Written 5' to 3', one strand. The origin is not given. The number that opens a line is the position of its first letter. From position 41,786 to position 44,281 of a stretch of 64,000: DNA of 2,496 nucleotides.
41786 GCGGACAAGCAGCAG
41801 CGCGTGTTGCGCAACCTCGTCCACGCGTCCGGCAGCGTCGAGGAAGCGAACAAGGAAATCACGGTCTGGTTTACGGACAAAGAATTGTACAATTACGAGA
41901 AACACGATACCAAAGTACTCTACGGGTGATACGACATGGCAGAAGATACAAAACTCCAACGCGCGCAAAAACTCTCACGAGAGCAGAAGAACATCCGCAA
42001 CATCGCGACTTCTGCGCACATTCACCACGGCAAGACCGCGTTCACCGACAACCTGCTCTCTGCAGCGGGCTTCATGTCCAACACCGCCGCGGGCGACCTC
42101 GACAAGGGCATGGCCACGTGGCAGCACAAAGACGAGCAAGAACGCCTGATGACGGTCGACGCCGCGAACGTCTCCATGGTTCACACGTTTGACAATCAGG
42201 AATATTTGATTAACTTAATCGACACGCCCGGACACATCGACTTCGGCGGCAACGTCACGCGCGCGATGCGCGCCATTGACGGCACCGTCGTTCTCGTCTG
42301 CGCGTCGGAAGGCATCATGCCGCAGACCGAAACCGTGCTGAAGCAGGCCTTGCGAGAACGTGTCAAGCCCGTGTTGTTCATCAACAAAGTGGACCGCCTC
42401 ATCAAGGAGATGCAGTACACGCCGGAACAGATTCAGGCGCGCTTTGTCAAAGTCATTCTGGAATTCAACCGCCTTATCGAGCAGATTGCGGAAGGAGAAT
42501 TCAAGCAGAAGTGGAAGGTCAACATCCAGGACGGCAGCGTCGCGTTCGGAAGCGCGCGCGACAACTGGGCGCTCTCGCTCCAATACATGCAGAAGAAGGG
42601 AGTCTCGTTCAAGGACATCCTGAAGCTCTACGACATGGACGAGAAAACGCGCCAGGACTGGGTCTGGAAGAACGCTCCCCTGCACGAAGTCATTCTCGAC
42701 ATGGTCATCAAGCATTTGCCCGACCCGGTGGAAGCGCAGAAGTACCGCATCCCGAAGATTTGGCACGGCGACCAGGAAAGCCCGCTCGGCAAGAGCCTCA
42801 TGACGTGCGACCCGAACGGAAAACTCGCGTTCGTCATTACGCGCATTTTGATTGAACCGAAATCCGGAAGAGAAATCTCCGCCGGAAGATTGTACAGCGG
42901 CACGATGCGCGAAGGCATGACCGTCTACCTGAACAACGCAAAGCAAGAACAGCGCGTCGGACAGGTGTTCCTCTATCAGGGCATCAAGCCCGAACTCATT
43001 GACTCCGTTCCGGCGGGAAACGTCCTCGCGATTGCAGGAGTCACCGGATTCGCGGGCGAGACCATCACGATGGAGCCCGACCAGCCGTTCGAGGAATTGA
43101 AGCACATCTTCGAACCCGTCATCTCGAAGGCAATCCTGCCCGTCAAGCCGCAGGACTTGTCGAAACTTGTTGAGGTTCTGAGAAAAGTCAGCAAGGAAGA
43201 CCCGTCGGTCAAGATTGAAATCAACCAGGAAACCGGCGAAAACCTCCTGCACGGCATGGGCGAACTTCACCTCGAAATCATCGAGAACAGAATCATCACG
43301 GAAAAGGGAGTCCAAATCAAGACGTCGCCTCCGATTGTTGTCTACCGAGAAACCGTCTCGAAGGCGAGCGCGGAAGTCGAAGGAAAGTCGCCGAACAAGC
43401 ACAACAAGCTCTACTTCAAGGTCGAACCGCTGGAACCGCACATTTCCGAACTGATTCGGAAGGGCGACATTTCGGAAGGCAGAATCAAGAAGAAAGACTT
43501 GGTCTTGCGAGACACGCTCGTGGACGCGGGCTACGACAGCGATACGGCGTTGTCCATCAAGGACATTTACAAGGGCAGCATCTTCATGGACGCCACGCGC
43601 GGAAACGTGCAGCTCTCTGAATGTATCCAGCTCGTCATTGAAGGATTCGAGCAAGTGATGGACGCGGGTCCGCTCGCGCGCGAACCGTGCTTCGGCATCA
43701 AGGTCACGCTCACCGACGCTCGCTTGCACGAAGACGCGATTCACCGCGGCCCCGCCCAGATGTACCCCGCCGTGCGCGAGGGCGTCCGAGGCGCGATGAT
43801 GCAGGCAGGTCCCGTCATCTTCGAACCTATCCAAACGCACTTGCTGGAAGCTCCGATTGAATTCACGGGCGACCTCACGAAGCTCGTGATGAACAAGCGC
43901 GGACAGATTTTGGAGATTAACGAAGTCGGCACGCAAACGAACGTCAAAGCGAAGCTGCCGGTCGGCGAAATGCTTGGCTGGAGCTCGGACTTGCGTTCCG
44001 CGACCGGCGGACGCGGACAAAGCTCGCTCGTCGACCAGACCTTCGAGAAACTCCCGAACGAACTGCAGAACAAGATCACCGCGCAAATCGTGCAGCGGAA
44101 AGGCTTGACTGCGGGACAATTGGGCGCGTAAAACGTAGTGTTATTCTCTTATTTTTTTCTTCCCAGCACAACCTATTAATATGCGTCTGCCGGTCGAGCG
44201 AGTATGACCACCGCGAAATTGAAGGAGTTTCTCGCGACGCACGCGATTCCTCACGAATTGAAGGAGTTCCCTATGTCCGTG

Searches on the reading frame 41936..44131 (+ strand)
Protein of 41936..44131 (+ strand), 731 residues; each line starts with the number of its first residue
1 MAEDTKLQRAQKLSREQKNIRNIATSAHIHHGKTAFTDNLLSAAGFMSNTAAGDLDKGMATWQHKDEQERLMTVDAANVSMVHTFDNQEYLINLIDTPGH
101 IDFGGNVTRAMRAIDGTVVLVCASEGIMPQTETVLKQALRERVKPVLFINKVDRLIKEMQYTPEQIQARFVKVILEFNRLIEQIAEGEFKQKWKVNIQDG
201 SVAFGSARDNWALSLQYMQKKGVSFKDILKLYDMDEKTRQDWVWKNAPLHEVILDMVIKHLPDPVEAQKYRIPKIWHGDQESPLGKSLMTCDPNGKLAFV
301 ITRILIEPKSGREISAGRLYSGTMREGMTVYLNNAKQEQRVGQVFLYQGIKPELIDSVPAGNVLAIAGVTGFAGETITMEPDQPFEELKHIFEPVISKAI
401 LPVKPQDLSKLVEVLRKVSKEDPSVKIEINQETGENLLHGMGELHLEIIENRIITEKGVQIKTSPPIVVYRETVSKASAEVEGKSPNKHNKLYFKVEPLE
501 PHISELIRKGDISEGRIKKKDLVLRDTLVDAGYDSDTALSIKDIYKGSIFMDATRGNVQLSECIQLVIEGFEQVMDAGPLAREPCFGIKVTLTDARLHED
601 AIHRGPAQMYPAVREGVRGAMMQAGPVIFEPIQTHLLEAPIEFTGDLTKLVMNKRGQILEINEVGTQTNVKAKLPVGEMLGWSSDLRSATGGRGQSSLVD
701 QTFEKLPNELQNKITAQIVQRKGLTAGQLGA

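Call 47: find_encoding_contigs(protein=window:41936-44131:+, flank=10000, max_places=3)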
Protein window:41936-44131:+ (731 aa): 3 contigs read that carry it; 1 place shown.
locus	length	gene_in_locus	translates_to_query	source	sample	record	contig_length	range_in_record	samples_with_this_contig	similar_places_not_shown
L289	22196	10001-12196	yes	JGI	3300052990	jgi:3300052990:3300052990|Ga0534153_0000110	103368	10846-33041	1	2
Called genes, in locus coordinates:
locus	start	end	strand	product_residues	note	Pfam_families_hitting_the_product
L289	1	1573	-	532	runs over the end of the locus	-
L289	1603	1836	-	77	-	PF01985:CRS1_YhbY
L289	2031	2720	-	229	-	PF02683:DsbD_TM (weak), PF11139:SfLAP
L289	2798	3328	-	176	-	-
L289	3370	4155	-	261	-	PF05833:NFACT_N (weak), PF05670:NFACT-R_1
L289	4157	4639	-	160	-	-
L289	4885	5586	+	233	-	PF11969:DcpS_C, PF01230:HIT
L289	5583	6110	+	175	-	PF01230:HIT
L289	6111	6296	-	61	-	-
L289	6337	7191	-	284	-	PF01478:Peptidase_A24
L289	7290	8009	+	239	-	PF01255:Prenyltransf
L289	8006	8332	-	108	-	-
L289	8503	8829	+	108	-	PF01248:Ribosomal_L7Ae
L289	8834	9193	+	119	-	PF01200:Ribosomal_S28e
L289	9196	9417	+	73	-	PF01246:Ribosomal_L24e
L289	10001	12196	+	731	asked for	PF00009:GTP_EFTU, PF22042:EF-G_D2 (weak), PF03144:GTP_EFTU_D2, PF14492:EFG_III, PF03764:EFG_IV, PF00679:EFG_C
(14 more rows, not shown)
